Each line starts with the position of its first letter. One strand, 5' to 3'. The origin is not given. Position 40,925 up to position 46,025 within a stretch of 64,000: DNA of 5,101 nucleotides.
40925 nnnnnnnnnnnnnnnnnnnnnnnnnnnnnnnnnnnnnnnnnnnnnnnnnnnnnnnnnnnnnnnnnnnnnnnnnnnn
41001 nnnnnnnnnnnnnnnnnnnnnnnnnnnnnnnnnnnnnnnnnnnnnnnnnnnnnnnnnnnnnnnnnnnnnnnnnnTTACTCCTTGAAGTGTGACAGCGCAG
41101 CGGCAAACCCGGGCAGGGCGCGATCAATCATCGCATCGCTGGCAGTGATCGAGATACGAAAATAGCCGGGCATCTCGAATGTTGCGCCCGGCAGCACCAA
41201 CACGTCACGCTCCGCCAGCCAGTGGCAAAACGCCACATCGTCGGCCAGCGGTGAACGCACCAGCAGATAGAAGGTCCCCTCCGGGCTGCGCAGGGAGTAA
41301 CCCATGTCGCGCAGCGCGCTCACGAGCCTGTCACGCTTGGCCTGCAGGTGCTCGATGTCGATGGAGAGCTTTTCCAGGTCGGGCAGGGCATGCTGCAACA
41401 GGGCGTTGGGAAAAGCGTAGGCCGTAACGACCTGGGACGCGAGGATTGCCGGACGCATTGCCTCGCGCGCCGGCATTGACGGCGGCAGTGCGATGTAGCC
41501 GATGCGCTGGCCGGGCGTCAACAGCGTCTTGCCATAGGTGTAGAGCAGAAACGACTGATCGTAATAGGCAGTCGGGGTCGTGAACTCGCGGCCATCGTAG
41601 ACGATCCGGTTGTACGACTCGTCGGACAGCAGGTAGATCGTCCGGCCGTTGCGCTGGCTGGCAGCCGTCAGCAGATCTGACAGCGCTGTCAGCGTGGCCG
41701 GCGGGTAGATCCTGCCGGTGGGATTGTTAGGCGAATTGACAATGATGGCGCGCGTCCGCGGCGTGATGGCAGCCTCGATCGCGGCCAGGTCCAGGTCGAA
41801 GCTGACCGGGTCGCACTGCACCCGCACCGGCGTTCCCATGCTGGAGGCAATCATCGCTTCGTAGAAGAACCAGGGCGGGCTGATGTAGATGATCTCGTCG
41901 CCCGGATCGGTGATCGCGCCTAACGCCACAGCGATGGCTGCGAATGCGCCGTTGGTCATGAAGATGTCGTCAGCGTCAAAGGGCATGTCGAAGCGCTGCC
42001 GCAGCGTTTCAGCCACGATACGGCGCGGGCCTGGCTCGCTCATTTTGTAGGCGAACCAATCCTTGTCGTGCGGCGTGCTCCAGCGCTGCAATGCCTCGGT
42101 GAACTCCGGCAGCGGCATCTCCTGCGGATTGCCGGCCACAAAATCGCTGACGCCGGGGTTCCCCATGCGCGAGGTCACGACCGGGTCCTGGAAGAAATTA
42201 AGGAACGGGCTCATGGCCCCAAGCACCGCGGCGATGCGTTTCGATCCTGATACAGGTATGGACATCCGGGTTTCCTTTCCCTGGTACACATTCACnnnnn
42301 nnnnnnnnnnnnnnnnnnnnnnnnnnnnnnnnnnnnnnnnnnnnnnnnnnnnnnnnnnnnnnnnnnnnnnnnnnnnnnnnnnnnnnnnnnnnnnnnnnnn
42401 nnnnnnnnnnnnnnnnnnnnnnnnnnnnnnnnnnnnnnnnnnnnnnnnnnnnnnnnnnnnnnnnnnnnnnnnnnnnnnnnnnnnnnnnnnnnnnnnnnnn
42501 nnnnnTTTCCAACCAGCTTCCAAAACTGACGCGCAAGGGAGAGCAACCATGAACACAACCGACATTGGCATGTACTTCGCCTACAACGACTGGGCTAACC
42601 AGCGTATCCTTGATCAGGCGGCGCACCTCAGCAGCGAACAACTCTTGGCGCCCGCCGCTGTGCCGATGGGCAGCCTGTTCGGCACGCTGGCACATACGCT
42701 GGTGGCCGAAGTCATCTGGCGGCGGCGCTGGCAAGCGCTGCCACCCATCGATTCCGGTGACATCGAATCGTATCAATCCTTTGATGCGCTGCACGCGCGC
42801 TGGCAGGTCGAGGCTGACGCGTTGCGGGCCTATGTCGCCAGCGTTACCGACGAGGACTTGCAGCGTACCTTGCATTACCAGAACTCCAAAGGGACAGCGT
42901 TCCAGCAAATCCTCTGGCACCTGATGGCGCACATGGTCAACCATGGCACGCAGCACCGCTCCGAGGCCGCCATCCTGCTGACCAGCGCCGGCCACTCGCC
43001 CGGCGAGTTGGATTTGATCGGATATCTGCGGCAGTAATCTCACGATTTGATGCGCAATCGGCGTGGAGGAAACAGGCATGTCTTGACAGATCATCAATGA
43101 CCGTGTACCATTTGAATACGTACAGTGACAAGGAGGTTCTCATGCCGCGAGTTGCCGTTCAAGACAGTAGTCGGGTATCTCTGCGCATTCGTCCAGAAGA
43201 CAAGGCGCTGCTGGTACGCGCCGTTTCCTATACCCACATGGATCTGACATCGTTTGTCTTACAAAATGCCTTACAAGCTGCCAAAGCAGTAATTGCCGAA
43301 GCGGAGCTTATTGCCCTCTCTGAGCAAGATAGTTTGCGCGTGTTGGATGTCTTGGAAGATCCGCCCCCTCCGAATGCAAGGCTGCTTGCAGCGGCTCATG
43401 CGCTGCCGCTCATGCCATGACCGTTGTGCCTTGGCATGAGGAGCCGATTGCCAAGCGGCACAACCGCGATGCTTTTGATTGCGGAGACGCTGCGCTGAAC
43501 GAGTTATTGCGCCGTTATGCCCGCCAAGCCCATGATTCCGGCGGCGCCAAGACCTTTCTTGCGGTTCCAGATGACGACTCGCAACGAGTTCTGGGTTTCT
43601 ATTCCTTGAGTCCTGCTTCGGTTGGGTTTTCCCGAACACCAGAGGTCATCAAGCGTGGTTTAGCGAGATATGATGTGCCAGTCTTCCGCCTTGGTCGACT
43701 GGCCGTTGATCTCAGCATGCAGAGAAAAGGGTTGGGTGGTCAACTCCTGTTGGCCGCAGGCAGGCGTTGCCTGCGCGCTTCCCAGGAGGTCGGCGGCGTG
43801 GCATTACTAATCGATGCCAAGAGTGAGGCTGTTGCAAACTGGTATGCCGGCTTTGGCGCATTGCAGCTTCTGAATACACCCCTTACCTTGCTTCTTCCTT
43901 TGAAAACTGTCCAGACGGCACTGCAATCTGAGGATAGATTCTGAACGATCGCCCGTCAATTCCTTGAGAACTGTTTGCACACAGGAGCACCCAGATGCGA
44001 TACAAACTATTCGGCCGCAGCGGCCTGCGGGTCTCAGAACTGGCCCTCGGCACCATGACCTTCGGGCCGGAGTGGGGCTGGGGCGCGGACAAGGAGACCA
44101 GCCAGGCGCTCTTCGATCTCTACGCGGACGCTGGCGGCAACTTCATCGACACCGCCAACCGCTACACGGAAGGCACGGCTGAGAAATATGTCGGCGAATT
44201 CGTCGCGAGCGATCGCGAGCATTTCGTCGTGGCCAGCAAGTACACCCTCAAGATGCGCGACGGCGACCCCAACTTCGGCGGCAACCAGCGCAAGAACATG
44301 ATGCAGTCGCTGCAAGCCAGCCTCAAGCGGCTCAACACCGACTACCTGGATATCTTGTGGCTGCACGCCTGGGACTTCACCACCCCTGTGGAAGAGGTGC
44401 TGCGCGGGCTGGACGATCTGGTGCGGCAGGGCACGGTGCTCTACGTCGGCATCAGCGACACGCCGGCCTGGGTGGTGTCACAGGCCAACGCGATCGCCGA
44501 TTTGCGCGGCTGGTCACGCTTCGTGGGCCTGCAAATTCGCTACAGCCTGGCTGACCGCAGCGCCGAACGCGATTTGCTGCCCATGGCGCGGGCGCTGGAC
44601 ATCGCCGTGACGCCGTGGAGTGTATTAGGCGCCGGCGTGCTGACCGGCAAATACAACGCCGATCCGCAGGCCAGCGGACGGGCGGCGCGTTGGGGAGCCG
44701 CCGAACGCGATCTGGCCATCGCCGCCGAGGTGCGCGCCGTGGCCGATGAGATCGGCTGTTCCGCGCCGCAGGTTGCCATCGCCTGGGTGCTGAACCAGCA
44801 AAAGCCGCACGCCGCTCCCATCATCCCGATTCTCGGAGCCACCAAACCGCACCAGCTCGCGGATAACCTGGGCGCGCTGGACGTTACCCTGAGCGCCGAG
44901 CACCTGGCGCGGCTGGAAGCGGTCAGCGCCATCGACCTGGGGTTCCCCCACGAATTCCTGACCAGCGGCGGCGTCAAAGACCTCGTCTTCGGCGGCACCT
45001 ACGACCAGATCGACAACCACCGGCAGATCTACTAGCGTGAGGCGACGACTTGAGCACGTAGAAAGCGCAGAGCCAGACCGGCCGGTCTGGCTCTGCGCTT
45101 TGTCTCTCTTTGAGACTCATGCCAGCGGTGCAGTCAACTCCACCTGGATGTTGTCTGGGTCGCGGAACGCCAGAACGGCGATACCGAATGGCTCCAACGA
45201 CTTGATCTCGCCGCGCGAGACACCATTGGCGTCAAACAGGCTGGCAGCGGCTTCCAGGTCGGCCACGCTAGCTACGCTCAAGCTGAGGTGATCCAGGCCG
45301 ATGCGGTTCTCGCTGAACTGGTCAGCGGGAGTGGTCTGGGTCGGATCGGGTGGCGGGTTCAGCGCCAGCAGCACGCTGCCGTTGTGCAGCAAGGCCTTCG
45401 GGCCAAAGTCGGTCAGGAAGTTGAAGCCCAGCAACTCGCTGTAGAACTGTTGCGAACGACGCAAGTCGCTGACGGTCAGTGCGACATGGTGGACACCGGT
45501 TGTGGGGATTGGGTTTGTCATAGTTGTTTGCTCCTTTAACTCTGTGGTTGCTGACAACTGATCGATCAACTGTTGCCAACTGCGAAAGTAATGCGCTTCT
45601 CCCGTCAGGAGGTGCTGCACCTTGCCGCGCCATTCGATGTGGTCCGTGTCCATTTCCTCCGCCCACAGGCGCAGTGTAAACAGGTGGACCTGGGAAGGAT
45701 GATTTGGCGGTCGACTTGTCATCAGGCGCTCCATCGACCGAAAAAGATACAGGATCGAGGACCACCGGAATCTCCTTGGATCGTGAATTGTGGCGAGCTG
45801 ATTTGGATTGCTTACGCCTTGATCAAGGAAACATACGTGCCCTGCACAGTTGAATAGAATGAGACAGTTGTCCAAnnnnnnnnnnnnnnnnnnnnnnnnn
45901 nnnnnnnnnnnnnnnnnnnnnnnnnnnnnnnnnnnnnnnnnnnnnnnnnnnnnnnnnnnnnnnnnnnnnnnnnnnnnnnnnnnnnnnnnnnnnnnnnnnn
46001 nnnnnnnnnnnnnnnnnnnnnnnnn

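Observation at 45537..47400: Astacin metalloprotease lacking signal peptide and prodomain, fused to six tandem propeller-like repeats, in a low-GC island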

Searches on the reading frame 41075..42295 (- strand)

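Call 14: search_protein_families(library=pfam, proteins=[window:41075-42295:-], max_evalue=0.001)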
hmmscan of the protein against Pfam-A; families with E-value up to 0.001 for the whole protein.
window:41075-42295:- (406 aa): 3 families
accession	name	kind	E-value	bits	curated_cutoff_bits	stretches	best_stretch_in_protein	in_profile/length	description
PF00155.27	Aminotran_1_2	-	2.6e-42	145.8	19.7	1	91-394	48-358/361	Aminotransferase class I and II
PF01041.23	DegT_DnrJ_EryC1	-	6.9e-09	35.8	19.8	1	115-186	46-118/360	DegT/DnrJ/EryC1/StrS aminotransferase family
PF01053.26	Cys_Met_Meta_PP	-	0.00011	21.3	27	1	108-196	67-153/381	Cys/Met metabolism PLP-dependent enzyme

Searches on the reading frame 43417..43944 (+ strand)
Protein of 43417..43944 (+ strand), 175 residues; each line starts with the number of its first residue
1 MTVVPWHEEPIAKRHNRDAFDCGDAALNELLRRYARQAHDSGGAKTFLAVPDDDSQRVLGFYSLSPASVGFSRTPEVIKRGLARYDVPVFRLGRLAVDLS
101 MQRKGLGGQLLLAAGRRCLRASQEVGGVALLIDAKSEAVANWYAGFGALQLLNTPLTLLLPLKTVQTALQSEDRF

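Call 14: search_protein_families(library=pfam, proteins=[window:43417-43944:+], max_evalue=0.001)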
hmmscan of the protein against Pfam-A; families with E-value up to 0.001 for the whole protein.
window:43417-43944:+ (175 aa): 1 family
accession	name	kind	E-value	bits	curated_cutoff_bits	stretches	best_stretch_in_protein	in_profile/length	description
PF13508.13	Acetyltransf_7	-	0.00019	22.2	27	1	79-147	28-81/84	Acetyltransferase (GNAT) domain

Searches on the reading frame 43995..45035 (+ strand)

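Call 14: search_protein_families(library=pfam, proteins=[window:43995-45035:+], max_evalue=0.001)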
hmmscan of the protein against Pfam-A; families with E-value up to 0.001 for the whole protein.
window:43995-45035:+ (346 aa): 1 family
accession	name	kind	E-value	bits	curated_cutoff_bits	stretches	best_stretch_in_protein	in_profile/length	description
PF00248.27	Aldo_ket_red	-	6.1e-73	245.9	24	1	15-310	1-289/291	Aldo/keto reductase family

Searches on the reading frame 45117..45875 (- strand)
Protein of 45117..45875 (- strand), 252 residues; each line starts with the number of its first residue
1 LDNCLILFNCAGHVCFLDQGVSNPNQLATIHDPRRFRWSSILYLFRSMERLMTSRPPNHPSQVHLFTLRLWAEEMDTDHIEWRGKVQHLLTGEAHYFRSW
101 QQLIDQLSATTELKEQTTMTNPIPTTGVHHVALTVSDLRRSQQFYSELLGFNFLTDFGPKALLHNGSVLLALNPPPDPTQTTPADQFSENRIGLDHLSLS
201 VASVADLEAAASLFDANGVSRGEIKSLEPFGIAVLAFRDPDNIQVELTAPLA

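Call 14: search_protein_families(library=pfam, proteins=[window:45117-45875:-], max_evalue=0.001)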
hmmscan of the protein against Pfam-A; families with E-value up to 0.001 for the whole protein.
window:45117-45875:- (252 aa): 4 families
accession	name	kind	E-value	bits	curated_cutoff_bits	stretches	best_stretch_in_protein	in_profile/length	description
PF00903.31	Glyoxalase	-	2.9e-14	53.9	20.6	1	128-247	2-121/121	Glyoxalase/Bleomycin resistance protein/Dioxygenase superfamily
PF22677.2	Ble-like_N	-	5.8e-06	26.4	24.5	1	130-157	4-32/41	Bleomycin resistance protein-like N-terminal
PF13669.12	Glyoxalase_4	-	1.3e-05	25.9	27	1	129-220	1-92/109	Glyoxalase/Bleomycin resistance protein/Dioxygenase superfamily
PF12681.13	Glyoxalase_2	-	0.00015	22.1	30.1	1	131-251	4-117/118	Glyoxalase-like domain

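Call 55: search_protein_families(library=padloc, proteins=[window:45117-45875:-], max_evalue=0.01)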
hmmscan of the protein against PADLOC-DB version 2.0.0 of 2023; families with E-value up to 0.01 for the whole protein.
window:45117-45875:- (252 aa): 0 families
